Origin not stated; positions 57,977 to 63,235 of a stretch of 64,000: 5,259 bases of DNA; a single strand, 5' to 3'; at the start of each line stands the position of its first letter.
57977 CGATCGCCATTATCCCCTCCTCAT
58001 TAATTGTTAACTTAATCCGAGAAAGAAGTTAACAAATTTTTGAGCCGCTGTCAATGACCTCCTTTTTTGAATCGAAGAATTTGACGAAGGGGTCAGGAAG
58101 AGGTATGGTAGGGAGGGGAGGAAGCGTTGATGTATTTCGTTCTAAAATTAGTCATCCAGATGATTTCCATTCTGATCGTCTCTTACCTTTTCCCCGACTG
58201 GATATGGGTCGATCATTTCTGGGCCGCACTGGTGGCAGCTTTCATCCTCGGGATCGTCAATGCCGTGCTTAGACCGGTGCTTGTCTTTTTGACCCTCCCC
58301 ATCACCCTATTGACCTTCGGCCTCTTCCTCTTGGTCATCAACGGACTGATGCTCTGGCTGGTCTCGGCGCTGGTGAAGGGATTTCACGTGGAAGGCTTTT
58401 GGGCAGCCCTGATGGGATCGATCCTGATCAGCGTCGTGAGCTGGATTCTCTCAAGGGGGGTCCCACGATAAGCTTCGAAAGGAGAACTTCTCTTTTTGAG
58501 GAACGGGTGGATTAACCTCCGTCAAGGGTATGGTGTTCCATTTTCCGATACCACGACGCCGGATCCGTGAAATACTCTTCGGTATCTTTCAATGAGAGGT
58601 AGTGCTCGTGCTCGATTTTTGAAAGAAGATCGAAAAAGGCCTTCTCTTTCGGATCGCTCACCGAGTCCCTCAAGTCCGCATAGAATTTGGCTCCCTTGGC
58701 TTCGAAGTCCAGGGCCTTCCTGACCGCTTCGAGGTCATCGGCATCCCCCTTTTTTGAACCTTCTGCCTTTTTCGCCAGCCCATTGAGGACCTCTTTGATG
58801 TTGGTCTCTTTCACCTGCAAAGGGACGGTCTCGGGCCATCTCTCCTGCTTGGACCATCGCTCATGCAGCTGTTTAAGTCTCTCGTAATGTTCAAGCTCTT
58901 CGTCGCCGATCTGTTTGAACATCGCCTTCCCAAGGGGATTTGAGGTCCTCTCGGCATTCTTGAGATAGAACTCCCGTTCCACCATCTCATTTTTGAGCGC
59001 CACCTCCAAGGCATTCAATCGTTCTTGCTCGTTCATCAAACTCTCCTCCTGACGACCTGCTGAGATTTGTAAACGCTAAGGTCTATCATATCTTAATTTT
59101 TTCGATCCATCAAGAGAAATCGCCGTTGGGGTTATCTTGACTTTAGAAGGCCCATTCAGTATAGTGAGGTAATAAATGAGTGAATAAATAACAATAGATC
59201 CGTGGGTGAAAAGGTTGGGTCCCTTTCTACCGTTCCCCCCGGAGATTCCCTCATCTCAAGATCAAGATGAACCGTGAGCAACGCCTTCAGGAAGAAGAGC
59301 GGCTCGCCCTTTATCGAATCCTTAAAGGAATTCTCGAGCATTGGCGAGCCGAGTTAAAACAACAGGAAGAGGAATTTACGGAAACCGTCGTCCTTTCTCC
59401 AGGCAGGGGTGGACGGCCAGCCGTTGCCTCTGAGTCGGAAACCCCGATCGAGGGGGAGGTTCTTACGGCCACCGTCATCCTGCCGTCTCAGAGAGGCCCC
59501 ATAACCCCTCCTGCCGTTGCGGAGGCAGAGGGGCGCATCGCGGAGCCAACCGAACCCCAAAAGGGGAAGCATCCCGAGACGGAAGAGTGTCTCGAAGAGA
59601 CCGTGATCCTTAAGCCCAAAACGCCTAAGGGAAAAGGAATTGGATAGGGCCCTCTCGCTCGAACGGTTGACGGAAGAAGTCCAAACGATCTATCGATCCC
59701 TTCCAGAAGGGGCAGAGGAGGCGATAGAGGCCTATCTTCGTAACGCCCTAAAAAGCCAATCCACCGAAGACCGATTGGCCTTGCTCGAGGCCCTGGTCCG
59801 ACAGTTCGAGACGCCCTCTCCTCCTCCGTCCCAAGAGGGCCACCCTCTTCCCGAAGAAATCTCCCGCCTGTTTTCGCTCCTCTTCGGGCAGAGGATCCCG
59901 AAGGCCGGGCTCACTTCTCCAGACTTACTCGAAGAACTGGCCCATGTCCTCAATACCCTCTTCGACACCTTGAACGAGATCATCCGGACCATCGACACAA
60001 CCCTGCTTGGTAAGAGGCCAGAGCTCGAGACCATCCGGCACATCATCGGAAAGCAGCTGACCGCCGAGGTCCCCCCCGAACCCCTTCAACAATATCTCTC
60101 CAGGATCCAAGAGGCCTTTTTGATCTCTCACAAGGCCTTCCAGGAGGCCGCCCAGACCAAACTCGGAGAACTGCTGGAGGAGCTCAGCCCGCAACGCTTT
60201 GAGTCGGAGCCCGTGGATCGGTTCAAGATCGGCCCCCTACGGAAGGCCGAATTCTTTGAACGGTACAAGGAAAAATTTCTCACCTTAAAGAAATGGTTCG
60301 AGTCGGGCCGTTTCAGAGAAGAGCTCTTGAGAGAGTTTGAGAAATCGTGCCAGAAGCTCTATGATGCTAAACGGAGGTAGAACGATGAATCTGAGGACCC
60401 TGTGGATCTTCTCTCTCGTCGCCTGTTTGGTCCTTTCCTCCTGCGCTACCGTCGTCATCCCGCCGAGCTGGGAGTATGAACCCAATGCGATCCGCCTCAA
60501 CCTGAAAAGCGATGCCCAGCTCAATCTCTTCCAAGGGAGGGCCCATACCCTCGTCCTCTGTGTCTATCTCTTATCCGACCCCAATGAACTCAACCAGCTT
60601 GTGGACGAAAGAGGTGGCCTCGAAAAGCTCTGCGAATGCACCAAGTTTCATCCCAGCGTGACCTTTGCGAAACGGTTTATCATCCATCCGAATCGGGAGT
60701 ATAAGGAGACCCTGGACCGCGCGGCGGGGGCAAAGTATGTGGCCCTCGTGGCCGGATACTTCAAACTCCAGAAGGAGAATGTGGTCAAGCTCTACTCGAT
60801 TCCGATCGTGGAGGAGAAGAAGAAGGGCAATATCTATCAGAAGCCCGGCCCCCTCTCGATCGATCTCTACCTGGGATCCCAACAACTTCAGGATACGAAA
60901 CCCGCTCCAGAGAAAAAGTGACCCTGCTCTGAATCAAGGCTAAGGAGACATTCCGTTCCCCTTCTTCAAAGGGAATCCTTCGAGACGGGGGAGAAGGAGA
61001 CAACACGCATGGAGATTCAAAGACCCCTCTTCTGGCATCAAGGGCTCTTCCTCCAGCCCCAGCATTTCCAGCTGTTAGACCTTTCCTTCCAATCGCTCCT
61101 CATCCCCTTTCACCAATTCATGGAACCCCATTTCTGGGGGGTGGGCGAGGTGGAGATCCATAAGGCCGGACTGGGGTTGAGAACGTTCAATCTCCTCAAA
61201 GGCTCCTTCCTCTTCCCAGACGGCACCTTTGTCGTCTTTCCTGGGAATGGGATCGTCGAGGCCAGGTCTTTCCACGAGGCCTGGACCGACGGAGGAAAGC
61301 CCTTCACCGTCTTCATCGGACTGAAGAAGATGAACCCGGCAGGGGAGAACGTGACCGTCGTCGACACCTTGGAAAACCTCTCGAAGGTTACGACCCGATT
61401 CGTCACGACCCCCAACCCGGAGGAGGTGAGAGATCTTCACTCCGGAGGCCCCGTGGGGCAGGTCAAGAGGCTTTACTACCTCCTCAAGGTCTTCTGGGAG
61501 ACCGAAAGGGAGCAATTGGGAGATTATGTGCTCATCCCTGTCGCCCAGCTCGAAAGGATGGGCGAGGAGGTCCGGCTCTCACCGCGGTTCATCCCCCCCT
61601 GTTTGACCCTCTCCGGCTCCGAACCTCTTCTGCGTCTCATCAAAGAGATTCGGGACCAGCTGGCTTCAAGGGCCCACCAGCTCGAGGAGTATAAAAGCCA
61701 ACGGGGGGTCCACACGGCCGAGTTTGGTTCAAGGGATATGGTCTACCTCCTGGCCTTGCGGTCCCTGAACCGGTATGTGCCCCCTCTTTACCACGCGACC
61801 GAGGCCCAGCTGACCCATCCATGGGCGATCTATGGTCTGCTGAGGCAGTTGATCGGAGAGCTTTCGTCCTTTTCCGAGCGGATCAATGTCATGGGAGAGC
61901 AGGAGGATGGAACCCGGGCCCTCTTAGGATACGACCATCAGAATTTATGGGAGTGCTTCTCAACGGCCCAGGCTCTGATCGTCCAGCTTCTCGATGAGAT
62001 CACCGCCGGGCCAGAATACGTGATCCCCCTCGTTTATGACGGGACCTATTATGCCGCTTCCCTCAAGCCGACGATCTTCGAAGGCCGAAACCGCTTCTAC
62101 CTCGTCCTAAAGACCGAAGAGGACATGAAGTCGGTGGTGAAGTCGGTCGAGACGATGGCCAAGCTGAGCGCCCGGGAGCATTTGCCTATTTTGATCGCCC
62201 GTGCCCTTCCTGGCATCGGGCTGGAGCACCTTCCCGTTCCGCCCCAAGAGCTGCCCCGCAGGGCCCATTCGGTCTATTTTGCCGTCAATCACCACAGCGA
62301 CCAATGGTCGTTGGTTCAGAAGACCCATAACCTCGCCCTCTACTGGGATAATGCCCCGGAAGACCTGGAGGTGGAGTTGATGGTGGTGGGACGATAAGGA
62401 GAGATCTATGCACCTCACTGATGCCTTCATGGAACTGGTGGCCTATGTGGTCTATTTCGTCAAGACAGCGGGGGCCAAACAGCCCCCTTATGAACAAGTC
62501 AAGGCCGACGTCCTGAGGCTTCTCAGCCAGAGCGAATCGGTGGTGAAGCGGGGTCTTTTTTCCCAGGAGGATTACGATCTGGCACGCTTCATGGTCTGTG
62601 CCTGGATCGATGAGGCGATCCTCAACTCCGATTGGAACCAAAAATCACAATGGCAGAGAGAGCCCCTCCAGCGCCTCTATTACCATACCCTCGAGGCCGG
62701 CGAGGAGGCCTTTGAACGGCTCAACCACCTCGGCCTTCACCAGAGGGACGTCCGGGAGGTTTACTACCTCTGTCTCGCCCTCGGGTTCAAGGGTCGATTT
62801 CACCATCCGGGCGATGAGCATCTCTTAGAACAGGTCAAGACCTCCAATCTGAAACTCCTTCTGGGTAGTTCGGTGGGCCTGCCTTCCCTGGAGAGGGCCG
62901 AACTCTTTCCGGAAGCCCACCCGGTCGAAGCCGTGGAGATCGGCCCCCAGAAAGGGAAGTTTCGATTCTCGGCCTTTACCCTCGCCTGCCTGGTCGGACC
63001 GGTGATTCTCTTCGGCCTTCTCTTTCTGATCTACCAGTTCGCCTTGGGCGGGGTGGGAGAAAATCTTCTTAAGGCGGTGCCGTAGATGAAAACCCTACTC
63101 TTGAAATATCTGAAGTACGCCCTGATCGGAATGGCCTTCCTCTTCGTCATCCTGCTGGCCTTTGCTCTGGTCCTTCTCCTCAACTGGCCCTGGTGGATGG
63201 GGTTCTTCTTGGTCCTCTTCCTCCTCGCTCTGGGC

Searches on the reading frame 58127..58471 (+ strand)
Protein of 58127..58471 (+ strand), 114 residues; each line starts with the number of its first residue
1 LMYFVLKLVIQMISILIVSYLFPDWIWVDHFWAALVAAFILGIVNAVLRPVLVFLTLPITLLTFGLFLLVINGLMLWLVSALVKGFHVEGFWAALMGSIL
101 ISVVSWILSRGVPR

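Call 37: search_protein_families(library=pfam, proteins=[window:58127-58471:+], max_evalue=0.001)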
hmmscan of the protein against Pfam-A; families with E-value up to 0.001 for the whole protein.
window:58127-58471:+ (114 aa): 1 family
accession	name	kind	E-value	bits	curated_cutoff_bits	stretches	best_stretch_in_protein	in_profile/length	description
PF04020.18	Phage_holin_4_2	-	3.8e-35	121.1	28.8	1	2-107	1-105/105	Mycobacterial 4 TMS phage holin, superfamily IV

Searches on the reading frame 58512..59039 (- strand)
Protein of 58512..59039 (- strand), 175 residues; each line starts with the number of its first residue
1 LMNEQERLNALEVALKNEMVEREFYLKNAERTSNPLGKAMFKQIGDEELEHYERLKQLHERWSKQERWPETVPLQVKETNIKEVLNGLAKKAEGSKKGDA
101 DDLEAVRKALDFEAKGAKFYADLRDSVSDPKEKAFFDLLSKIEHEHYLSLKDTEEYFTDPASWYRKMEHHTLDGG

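Call 37: search_protein_families(library=pfam, proteins=[window:58512-59039:-], max_evalue=0.001)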
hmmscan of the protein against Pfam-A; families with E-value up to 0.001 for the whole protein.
window:58512-59039:- (175 aa): 2 families
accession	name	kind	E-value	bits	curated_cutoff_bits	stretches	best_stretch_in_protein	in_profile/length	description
PF02915.23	Rubrerythrin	-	8.8e-10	39.5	22.8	1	10-152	2-135/137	Rubrerythrin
PF13668.12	Ferritin_2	-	0.00017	22.1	24.7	1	9-133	4-115/138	Ferritin-like domain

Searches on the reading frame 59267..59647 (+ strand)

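Call 37: search_protein_families(library=pfam, proteins=[window:59267-59647:+], max_evalue=0.001)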
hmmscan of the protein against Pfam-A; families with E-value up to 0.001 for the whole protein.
window:59267-59647:+ (126 aa): 0 families

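Call 54: search_protein_families(library=pfam, proteins=[window:59267-59647:+], max_evalue=5)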
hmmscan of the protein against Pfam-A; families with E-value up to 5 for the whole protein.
window:59267-59647:+ (126 aa): 2 families
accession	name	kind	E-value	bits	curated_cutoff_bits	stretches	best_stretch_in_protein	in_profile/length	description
PF14500.11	MMS19_N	-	0.034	14.2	26.7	1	5-42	93-130/262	Dos2-interacting transcription regulator of RNA-Pol-II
PF11981.13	DUF3482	-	0.27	11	29.2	1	8-37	21-50/293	Domain of unknown function (DUF3482)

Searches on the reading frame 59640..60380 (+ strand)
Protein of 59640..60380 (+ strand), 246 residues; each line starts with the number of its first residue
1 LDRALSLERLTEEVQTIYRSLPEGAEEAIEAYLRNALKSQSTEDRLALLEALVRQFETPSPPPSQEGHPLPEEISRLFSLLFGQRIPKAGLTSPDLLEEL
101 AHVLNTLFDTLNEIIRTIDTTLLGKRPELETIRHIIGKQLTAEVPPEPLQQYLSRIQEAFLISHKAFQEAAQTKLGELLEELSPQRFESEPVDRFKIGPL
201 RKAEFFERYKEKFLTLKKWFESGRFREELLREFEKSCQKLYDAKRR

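Call 37: search_protein_families(library=pfam, proteins=[window:59640-60380:+], max_evalue=0.001)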
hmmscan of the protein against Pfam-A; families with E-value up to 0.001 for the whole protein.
window:59640-60380:+ (246 aa): 1 family
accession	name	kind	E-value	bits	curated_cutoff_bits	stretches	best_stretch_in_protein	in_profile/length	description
PF20232.3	T6SS_FHA_C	-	0.00011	22.5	23.7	1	165-235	102-175/180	C-terminal domain of Type VI secretion system FHA protein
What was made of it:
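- On T6SS threonine phosphorylation pathway (TagE/TagG/TagH): A weak FHA_C match sits in a different protein at 59640-60380 (call 37).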

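Call 54: search_protein_families(library=pfam, proteins=[window:59640-60380:+], max_evalue=5)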
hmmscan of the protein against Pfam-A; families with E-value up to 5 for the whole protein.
window:59640-60380:+ (246 aa): 3 families
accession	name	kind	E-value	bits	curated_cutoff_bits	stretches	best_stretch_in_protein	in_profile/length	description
PF20232.3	T6SS_FHA_C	-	0.00011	22.5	23.7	1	165-235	102-175/180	C-terminal domain of Type VI secretion system FHA protein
PF19651.4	DUF6154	-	0.027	15.3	27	1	9-51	2-44/79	Family of unknown function (DUF6154)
PF19655.4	DUF6158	-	0.14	12.6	26.8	0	88-111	4-27/66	Family of unknown function (DUF6158)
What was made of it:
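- Closest known: Threonine phosphorylation pathway of T6SS. Different: A separate protein with a weak FHA_C match sits in the fha1 position before tssJ (calls 37, 54).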

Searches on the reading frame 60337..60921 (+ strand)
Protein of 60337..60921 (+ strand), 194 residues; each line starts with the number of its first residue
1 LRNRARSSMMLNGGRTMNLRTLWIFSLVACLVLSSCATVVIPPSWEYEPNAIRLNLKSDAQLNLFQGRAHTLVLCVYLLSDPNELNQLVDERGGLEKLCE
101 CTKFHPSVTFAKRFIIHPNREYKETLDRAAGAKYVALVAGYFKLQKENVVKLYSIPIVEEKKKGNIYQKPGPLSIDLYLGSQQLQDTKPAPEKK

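Call 37: search_protein_families(library=pfam, proteins=[window:60337-60921:+], max_evalue=0.001)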
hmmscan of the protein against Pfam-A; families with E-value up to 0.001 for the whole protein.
window:60337-60921:+ (194 aa): 1 family
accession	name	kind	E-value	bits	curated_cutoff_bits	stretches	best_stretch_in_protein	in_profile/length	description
PF12790.13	T6SS-SciN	-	1.1e-14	54.6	27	1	51-162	2-111/120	Type VI secretion lipoprotein, VasD, EvfM, TssJ, VC_A0113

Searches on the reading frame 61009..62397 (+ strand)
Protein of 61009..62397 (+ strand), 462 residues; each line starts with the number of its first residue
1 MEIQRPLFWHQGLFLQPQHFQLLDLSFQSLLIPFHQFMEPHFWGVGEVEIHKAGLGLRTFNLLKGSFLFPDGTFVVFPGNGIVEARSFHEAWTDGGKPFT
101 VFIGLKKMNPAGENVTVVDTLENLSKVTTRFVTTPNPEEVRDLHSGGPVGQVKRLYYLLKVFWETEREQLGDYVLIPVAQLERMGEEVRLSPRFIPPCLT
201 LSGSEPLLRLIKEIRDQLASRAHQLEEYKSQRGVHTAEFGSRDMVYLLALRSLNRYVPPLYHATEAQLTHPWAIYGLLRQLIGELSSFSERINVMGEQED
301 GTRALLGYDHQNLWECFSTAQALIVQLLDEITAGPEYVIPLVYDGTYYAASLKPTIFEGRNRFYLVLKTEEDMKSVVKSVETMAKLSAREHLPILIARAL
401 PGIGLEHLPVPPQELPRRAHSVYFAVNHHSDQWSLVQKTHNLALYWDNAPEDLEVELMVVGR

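Call 37: search_protein_families(library=pfam, proteins=[window:61009-62397:+], max_evalue=0.001)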
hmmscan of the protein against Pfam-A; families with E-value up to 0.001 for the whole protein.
window:61009-62397:+ (462 aa): 1 family
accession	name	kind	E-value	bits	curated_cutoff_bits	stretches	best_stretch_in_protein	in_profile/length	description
PF05936.17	T6SS_VasE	-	2.5e-109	366.3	23.4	1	19-460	1-429/429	Bacterial Type VI secretion, VC_A0110, EvfL, ImpJ, VasE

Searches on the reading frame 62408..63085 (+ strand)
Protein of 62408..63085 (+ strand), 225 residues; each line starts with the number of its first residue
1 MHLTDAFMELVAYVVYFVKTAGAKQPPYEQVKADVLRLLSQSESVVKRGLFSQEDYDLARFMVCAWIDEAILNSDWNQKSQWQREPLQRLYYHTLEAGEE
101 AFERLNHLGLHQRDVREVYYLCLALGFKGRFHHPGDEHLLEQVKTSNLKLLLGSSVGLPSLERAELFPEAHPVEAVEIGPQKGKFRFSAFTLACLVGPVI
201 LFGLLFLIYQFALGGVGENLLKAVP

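Call 37: search_protein_families(library=pfam, proteins=[window:62408-63085:+], max_evalue=0.001)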
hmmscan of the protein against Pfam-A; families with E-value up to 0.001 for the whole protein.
window:62408-63085:+ (225 aa): 1 family
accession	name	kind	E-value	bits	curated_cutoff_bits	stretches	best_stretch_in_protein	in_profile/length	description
PF09850.14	DotU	-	2.8e-39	135.3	27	1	3-209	2-202/205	Type VI secretion system protein DotU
